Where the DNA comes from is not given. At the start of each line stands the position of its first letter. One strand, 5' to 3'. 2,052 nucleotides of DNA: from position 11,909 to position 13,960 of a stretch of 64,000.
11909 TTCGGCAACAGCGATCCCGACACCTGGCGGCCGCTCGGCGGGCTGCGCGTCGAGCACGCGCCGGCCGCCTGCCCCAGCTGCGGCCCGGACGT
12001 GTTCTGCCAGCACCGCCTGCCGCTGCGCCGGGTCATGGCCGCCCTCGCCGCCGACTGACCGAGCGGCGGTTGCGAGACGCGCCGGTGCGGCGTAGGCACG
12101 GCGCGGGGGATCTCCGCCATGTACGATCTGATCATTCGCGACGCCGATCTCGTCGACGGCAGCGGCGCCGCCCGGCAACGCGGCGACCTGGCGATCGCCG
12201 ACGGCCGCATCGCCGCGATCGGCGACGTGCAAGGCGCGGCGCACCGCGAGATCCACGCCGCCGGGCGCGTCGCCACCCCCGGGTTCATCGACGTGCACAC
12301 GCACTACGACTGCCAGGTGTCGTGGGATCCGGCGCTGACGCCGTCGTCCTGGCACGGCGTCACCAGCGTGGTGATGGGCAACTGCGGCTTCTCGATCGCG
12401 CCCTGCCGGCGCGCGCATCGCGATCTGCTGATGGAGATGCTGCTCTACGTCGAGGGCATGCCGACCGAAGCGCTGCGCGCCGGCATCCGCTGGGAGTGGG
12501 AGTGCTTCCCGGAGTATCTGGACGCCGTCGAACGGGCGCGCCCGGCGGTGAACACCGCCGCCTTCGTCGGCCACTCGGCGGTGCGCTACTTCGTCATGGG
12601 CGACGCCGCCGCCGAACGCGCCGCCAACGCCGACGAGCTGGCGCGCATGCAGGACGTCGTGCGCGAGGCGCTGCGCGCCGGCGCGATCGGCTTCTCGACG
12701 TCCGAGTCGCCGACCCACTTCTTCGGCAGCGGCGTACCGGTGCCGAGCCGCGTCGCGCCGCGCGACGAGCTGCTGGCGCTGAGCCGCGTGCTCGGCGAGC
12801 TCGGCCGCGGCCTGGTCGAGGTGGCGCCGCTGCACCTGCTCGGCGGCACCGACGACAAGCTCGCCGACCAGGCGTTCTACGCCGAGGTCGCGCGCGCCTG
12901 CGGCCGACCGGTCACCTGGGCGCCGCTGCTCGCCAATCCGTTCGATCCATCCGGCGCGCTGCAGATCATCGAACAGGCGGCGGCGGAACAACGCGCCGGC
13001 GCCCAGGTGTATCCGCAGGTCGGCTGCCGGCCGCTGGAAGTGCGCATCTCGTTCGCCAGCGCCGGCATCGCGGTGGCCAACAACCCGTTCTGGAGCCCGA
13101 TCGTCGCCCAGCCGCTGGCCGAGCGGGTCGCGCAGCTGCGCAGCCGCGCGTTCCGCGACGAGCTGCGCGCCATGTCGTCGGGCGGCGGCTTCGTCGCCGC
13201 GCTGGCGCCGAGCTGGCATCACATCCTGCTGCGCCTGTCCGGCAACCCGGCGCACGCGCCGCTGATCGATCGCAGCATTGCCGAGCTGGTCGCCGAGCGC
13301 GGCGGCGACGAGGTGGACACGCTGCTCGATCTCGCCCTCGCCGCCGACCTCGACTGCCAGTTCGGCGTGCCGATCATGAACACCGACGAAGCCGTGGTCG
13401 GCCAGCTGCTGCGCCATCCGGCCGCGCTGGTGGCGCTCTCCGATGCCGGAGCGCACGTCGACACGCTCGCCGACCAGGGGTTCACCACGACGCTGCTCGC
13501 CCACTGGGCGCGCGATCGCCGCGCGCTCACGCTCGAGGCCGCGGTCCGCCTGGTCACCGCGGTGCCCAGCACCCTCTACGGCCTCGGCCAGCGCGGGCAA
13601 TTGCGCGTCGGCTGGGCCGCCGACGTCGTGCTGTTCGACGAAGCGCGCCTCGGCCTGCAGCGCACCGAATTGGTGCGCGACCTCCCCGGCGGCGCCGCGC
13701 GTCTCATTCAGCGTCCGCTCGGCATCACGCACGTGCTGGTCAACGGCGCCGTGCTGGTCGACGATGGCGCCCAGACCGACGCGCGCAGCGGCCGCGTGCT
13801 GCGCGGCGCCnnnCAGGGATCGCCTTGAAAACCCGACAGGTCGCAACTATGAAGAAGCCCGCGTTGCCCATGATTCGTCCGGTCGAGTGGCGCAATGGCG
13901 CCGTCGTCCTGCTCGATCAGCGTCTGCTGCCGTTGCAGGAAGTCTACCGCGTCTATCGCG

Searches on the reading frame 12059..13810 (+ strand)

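Call 75: search_protein_families(library=pfam, proteins=[window:12059-13810:+], max_evalue=0.00001)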
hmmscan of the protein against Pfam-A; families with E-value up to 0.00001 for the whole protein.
window:12059-13810:+ (584 aa): 2 families
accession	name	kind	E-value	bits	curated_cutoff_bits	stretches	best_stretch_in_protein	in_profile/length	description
PF07969.17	Amidohydro_3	-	4.2e-38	132.4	29.7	1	64-566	2-471/472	Amidohydrolase family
PF01979.26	Amidohydro_1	-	9.6e-10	38.7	25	0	432-563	220-342/345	Amidohydrolase family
